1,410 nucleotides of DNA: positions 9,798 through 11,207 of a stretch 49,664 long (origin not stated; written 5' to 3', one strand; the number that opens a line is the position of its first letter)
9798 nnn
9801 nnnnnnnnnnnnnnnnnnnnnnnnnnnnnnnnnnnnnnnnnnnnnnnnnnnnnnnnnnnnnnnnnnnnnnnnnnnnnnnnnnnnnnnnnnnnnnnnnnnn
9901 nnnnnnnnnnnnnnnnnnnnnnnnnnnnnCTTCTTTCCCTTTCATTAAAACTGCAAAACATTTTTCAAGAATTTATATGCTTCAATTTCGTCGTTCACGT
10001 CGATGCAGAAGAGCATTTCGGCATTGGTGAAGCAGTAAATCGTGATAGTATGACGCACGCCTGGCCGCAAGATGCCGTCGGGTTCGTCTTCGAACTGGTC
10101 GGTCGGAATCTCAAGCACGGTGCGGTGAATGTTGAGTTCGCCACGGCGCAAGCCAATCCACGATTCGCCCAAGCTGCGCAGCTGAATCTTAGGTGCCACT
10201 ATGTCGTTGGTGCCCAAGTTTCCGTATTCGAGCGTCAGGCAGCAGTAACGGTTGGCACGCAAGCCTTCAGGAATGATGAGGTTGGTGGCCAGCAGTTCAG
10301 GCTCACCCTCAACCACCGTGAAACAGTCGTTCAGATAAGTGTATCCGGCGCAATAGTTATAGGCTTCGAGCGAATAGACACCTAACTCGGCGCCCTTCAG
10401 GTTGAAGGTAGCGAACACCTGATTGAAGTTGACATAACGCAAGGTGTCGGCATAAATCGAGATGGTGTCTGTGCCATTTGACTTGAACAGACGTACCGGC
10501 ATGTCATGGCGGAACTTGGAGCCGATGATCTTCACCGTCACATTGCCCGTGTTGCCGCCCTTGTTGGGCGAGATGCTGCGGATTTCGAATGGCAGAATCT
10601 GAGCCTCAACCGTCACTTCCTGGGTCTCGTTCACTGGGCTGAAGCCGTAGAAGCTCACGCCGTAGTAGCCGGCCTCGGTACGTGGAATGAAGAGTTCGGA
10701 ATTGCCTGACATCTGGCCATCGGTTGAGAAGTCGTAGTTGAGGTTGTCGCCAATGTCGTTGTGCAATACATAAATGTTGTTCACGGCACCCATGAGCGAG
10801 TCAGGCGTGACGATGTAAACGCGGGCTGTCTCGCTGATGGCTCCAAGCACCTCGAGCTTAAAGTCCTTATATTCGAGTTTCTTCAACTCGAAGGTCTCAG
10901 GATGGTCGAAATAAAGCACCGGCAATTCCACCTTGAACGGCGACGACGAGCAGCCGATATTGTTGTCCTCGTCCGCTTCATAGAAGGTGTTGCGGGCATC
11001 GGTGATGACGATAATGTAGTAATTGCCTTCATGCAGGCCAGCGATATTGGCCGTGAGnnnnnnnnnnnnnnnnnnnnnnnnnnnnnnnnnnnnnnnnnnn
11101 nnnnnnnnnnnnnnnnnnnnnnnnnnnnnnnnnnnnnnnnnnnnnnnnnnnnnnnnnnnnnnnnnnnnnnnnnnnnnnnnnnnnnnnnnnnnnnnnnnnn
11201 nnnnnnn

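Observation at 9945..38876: A 28.9-kb single gene encoding a ~1-MDa, 9,643-aa modular surface protein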

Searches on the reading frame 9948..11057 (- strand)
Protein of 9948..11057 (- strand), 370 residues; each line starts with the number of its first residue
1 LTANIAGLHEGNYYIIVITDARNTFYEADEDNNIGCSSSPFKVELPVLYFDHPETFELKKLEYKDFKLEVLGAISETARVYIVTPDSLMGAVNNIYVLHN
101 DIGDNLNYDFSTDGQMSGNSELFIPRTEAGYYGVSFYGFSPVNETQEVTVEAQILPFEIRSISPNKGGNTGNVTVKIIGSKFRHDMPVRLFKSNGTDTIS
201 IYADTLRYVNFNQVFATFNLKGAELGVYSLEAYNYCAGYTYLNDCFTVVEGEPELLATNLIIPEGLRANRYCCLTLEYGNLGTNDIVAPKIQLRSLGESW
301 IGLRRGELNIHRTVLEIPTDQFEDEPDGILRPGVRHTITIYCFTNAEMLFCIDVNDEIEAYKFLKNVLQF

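Call 12: find_homologous_proteins(query=window:9948-11057:-)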
Query window:9948-11057:- (370 aa): 12 proteins with E <= 0.001 among 1209 candidates.
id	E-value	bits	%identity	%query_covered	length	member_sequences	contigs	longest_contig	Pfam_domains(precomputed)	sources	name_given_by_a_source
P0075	5.4e-170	583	71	99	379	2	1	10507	-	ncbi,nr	ncbi:MAG: hypothetical protein KBT57_02965, partial [bacterium]|nr:hypothetical protein [Candidatus 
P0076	2.5e-147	508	62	99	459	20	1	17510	PF07705.18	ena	-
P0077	1.2e-143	496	61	99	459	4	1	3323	PF07705.18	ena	-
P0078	1.2e-128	447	63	84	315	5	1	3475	-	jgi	jgi:hypothetical protein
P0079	7.0e-119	415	72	68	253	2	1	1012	-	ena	-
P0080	1.8e-105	371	62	72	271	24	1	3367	-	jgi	jgi:hypothetical protein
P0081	1.5e-39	154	32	95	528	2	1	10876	PF07705.18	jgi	jgi:hypothetical protein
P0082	6.2e-37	145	31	93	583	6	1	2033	PF07705.18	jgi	jgi:hypothetical protein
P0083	1.4e-30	124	28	92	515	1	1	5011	PF07705.18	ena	-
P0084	7.3e-30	122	30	93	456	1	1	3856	-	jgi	jgi:hypothetical protein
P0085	8.4e-23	99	31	61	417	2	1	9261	-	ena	-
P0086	1.6e-21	95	35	56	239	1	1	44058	-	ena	-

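Call 13: find_encoding_contigs(protein=P0076, flank=10000, max_places=4)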
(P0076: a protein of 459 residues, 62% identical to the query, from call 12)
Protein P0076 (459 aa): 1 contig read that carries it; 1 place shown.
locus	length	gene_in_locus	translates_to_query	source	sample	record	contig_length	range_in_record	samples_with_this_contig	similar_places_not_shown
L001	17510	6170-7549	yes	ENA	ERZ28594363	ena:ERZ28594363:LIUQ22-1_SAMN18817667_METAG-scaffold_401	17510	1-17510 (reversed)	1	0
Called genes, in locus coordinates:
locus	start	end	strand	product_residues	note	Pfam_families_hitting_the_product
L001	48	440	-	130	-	-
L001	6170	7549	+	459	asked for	PF07705:CARDB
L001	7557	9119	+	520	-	-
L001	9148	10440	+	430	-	PF02412:TSP_3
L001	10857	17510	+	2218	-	?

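Call 14: find_encoding_contigs(protein=P0075, flank=10000, max_places=4)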
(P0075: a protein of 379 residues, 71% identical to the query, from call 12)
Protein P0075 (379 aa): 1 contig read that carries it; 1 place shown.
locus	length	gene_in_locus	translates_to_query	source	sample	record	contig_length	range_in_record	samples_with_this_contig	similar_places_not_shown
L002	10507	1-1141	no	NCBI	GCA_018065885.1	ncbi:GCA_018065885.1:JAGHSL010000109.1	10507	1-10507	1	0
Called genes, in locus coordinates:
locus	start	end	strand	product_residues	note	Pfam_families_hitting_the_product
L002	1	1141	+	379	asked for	?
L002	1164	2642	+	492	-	-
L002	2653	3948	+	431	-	PF02412:TSP_3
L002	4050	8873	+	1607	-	PF24595:DUF7619 (faint)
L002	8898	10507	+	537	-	?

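Call 15: find_encoding_contigs(protein=P0081, flank=10000, max_places=4)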
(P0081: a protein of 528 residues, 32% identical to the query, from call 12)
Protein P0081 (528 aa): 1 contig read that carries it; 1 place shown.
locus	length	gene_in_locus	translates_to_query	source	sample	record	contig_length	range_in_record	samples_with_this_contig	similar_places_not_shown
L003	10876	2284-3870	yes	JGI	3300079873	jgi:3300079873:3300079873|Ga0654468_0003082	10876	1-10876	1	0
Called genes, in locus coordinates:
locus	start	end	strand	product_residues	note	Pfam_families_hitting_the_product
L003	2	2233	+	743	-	?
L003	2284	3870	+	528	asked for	PF07705:CARDB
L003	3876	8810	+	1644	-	PF20148:DUF6531 (weak), PF25023:TEN_YD-shell, PF05593:RHS_repeat, PF25023:TEN_YD-shell, PF05593:RHS_repeat, PF25023:TEN_YD-shell, PF25023:TEN_YD-shell, PF24595:DUF7619, +1 more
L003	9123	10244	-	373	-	PF17761:DUF1016_N, PF06250:YhcG_C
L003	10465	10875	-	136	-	?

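Call 39: find_related_loci(query=A2, collection=genome_contigs, flank=10000)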
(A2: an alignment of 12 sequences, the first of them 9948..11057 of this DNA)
Query A2 (370 aa) in genome_contigs; peptide patterns used: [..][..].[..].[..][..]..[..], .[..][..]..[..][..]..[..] (x = any residue, [..] = any of these).
150 stretches matched a pattern; 107 encode a relative of the query (tblastn E <= 1e-3); the best 80 are kept; 80 distinct loci.
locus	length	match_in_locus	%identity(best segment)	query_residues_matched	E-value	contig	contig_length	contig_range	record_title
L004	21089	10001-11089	72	1-368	6e-179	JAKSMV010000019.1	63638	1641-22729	MAG: Bacteroidales bacterium isolate Horse_feces134 MAG134_19, whole genome shotgun sequence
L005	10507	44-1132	71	1-368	9e-175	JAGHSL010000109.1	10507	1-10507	MAG: Candidatus Limimorpha equi isolate E1_MB2_99 c_000001301840, whole genome shotgun sequence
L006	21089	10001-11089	70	1-368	5e-170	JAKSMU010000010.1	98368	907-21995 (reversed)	MAG: Bacteroidales bacterium isolate Horse_feces133 MAG133_10, whole genome shotgun sequence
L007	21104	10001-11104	67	1-369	7e-167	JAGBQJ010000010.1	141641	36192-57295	MAG: Bacteroidales bacterium isolate RGIG9351 Yak_Abomasum-5__c47985, whole genome shotgun sequence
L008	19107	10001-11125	63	2-366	2e-155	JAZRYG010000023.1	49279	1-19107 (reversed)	MAG: Bacteroidales bacterium isolate T1900044950_TA20190003.MAGScoT_cleanbin_000023 SGB_3594_k141_1540899, whole genome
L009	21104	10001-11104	62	1-366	1e-152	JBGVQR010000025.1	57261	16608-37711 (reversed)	MAG: Candidatus Limimorpha sp. isolate fecal_MAG_16 fecal_MAG_16_contig_0025, whole genome shotgun sequence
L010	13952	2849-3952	62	1-366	7e-150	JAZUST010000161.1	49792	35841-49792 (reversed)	MAG: Bacteroidales bacterium isolate T1900044842_TS20190308.MAGScoT_cleanbin_000012 SGB_2950_k141_345907, whole genome s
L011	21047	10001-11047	64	5-352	1e-149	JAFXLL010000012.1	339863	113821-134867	MAG: Bacteroidales bacterium isolate RGIG6522 Sheep_Reticulum-1__c507346, whole genome shotgun sequence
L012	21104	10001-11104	62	1-366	2e-149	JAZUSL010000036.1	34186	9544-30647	MAG: Bacteroidales bacterium isolate T1900044846_TS20190312.MAGScoT_cleanbin_000007 SGB_2975_k141_247637, whole genome s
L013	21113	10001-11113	61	1-369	4e-148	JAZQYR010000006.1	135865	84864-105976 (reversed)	MAG: Bacteroidales bacterium isolate T1900045160_TC20190154.MAGScoT_cleanbin_000002 SGB_5036_k141_646975, whole genome s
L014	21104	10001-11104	61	1-366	7e-148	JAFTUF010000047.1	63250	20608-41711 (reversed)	MAG: Bacteroidales bacterium isolate RGIG4154 Roe_deer_Colon-1__c556671, whole genome shotgun sequence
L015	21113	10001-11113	61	1-369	7e-147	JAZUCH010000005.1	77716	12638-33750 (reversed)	MAG: Bacteroidales bacterium isolate T1900045314_YK20190003.MAGScoT_cleanbin_000021 SGB_6272_k141_256947, whole genome s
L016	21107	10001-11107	69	1-370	1e-172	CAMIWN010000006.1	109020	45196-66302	MAG: uncultured Bacteroidales bacterium isolate SRR12081302_bin.27_metaWRAP_v1.3_MAG genome assembly, contig: ERZ1228977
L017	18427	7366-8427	35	1-359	1e-54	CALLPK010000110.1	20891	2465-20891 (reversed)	MAG: uncultured Saprospiraceae bacterium isolate H3_Bin_Bin_89_1 genome assembly, contig: c_000000716203, whole genome s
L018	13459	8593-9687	32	7-352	8e-49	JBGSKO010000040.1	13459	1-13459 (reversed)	MAG: Saprospiraceae bacterium isolate JTS-AC182 k141_1834451, whole genome shotgun sequence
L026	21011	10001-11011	29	11-352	6e-36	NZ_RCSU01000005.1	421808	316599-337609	Pseudoflavitalea rhizosphaerae strain KACC 18655 Scaffold5, whole genome shotgun sequence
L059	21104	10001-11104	28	5-348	2e-29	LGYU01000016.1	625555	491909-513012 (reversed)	Chitinophagaceae bacterium PMP191F 191F_contig_16, whole genome shotgun sequence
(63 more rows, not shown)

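Call 44: search_protein_families(library=pfam, max_evalue=0.001, proteins=[L059:2369-11137:+, L059:11141-16951:+, L026:5387-11041:+, L026:12170-14950:+, L017:11081-15811:+])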
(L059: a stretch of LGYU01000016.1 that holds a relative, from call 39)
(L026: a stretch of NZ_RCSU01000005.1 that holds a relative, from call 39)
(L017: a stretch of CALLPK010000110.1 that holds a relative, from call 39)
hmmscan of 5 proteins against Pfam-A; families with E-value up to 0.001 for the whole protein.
L059:2369-11137:+ (2923 aa): 5 families
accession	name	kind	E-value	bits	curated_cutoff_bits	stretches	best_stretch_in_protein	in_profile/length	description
PF07705.17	CARDB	-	2.3e-35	121.2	22.7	3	1951-2062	2-100/101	CARDB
PF19408.5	PKD_6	-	3e-12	47.1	25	2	1304-1374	5-78/82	PKD-like domain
PF01030.30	Recep_L_domain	-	2.3e-08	34.6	21.8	1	150-231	9-87/112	Receptor L domain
PF00801.26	PKD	-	4e-08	33.6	23.5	2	1311-1377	9-78/80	PKD domain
PF18911.6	PKD_4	-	0.00077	19.9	27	0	1312-1379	13-83/85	PKD domain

L059:11141-16951:+ (1937 aa): 7 families
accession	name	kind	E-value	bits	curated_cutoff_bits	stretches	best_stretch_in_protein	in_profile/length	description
PF05593.20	RHS_repeat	-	6.5e-124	402.9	22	13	783-820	1-38/38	RHS Repeat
PF24595.1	DUF7619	-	2.2e-13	50.9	27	1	1606-1656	83-133/133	Domain of unknown function (DUF7619)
PF20148.4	DUF6531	-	1.3e-10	41.9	24.1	1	52-125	3-74/74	Domain of unknown function (DUF6531)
PF25174.1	Beta-prop_THOC3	-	3.7e-08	33.1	305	0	706-840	83-214/272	THOC3 beta-propeller domain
PF18962.6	Por_Secre_tail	-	3.7e-07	30.8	27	1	1866-1930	1-67/75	Secretion system C-terminal sorting domain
PF23414.1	Beta-prop_EML_2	-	7.9e-07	29.2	90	1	630-748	41-160/266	Echinoderm microtubule-associated protein second beta-propeller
PF10049.14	DUF2283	-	0.00045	20.8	23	0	584-604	24-44/49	Protein of unknown function (DUF2283)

L026:5387-11041:+ (1885 aa): 4 families
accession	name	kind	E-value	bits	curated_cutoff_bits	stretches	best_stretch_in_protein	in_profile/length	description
PF07705.17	CARDB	-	3.9e-53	178.3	22.7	6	1454-1564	2-100/101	CARDB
PF18134.7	AGS_C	-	2e-05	25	26.7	0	956-985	61-87/129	Adenylyl/Guanylyl and SMODS C-terminal sensor domain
PF16116.10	DUF4832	-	0.00031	21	29.2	0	1077-1178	108-207/216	Domain of unknown function (DUF4832)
PF04151.21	PPC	-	0.00065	21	25.9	0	1603-1663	11-68/70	Bacterial pre-peptidase C-terminal domain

L026:12170-14950:+ (927 aa): 3 families
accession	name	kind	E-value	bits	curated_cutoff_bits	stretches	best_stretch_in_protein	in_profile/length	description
PF11617.13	Cu-binding_MopE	-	3.1e-39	133.3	27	4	815-844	1-30/30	Putative metal-binding motif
PF24595.1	DUF7619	-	1.2e-13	51.7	27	1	384-427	85-128/133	Domain of unknown function (DUF7619)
PF18962.6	Por_Secre_tail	-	9.3e-05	23.1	27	1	855-924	3-74/75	Secretion system C-terminal sorting domain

L017:11081-15811:+ (1577 aa): 2 families
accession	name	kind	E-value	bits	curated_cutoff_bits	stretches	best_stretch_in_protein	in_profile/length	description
PF24595.1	DUF7619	-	4.9e-13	49.7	27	1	357-406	81-130/133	Domain of unknown function (DUF7619)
PF18962.6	Por_Secre_tail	-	1.7e-12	47.9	27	1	1500-1574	3-74/75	Secretion system C-terminal sorting domain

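Call 58: predict_structure(alignment_id=A2)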
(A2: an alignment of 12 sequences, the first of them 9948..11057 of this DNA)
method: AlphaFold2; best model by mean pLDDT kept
length: 370 residues; sequences in the alignment: 12
mean_pLDDT: 84.2   pTM: 0.63
mean pLDDT of the five models: 84.2, 83.8, 83.3, 82.7, 80.4
residues with pLDDT >= 90: 138; 70-90: 194; 50-70: 31; < 50: 7
segments of 3 or more residues with pLDDT < 50: 1-3, 22-24
pLDDT, mean of each block of 10 residues (from residue 1): 55 73 52 71 84 87 87 73 88 90 87 83 82 89 87 87 92 92 87 72 89 91 93 87 93 87 83 92 90 91 87 88 79 90 85 88 82
secondary structure, 60 per line:
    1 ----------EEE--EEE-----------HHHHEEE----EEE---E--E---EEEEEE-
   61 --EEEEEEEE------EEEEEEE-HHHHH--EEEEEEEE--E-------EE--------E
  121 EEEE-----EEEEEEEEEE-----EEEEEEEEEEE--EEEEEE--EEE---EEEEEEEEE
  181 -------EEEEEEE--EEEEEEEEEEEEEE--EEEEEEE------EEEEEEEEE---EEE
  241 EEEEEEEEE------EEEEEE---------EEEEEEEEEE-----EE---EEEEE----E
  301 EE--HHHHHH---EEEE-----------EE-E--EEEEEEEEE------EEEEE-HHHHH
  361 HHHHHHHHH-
elements in order: E11-13 E16-18 H30-33 E34-36 E41-43 E54-59 E63-70 E77-83 H85-89 E92-99 E120-124 E130-139 E145-155 E158-163 E166-168 E172-180 E188-194 E197-210 E213-219 E226-234 E238-249 E256-261 E271-280 E291-295 E300-302 H305-310 E314-317 E335-343 E350-354 H356-369

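Call 64: fold_search(model_id=the predicted structure, library=pdb)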
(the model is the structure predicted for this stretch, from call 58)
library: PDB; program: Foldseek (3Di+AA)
matches with E <= 10: 1753; with E <= 0.001: 193
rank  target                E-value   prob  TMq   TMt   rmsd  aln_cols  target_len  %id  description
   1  2v5y                  6.3e-07  1.00  0.22  0.15  19.7       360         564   12  Crystal structure of the receptor protein tyrosine phosphatase mu ectodomain (released 2007-09-11)
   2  7sqc_F0               2.9e-06  1.00  0.18  0.21  26.0       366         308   13  Ciliary C1 central pair apparatus isolated from Chlamydomonas reinhardtii (released 2022-04-13)
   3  7sqc_F1               3.8e-06  0.99  0.19  0.15  30.2       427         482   11  Ciliary C1 central pair apparatus isolated from Chlamydomonas reinhardtii (released 2022-04-13)
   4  7nxd_A                9.6e-06  0.98  0.17  0.08  27.2       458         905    9  Cryo-EM structure of human integrin alpha5beta1 in the half-bent conformation (released 2021-08-25)
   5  7q62_B                9.6e-06  0.98  0.18  0.10  20.4       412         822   11  Structure of TEV cleaved A2ML1 dimer (A2ML1-TT dimer) (released 2022-04-20)
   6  4liq_E                1.3e-05  0.99  0.19  0.16  22.9       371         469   11  Structure of the extracellular domain of human CSF-1 receptor in complex with the Fab fragment of RG7155 (released 2014-06-18)
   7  6grt_B                1.5e-05  0.98  0.19  0.13  23.6       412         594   11  Paired immunoglobulin-like receptor B (PirB) or Leukocyte immunoglobulin-like receptor subfamily B member 3 (LILRB3) f (released 2019-02-06)
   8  4u48                  1.6e-05  0.93  0.16  0.05  22.7       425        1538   10  Crystal structure of Salmonella alpha-2-macroglobulin (released 2014-09-17)
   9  7k58_C                2.0e-05  1.00  0.23  0.03  19.9       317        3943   11  Structure of outer-arm dyneins bound to microtubule with microtubule binding state 1(MTBS-1) (released 2021-09-29)
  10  9ijj_4G               2.1e-05  0.94  0.15  0.02  29.7       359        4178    8  In situ structure of the central apparatus in mouse sperm axoneme. (released 2025-06-04)
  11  7q60                  2.3e-05  0.96  0.18  0.08  19.6       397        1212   12  Structure of TEV cleaved A2ML1 (A2ML1-TE) (released 2022-04-20)
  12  2c9a_A                2.6e-05  1.00  0.21  0.29  14.8       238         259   11  Crystal structure of the MAM-Ig module of receptor protein tyrosine phosphatase mu (released 2006-01-19)
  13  9b4h_A                2.9e-05  0.99  0.25  0.08  18.7       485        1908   10  Chlamydomonas reinhardtii mastigoneme filament (released 2024-04-10)
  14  9ijj_4H               2.9e-05  0.97  0.17  0.03  29.2       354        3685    9  In situ structure of the central apparatus in mouse sperm axoneme. (released 2025-06-04)
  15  2nzi_A                3.4e-05  1.00  0.20  0.24  20.6       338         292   12  Crystal structure of domains A168-A170 from titin (released 2007-02-13)
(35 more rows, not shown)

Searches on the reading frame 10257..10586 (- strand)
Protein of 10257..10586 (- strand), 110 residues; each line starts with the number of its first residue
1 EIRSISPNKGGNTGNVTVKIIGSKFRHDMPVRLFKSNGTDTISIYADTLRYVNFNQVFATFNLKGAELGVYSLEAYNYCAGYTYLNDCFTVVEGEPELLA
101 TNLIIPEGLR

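Call 23: search_protein_families(library=pfam, max_evalue=5, proteins=[window:10257-10586:-])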
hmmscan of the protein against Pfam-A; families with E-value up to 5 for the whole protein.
window:10257-10586:- (110 aa): 1 family
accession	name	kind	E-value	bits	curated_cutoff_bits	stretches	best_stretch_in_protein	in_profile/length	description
PF01833.30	TIG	-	0.0097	16.3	20.9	1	2-45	3-36/84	IPT/TIG domain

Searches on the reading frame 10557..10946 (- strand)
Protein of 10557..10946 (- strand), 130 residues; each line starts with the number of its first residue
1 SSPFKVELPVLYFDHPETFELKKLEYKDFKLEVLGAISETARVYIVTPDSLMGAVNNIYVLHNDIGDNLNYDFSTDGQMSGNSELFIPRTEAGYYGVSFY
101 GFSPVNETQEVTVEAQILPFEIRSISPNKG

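Call 23: search_protein_families(library=pfam, max_evalue=5, proteins=[window:10557-10946:-])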
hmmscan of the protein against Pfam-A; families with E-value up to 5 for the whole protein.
window:10557-10946:- (130 aa): 1 family
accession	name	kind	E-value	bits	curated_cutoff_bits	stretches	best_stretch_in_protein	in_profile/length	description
PF04151.21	PPC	-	0.13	13.6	25.9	1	39-97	11-66/70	Bacterial pre-peptidase C-terminal domain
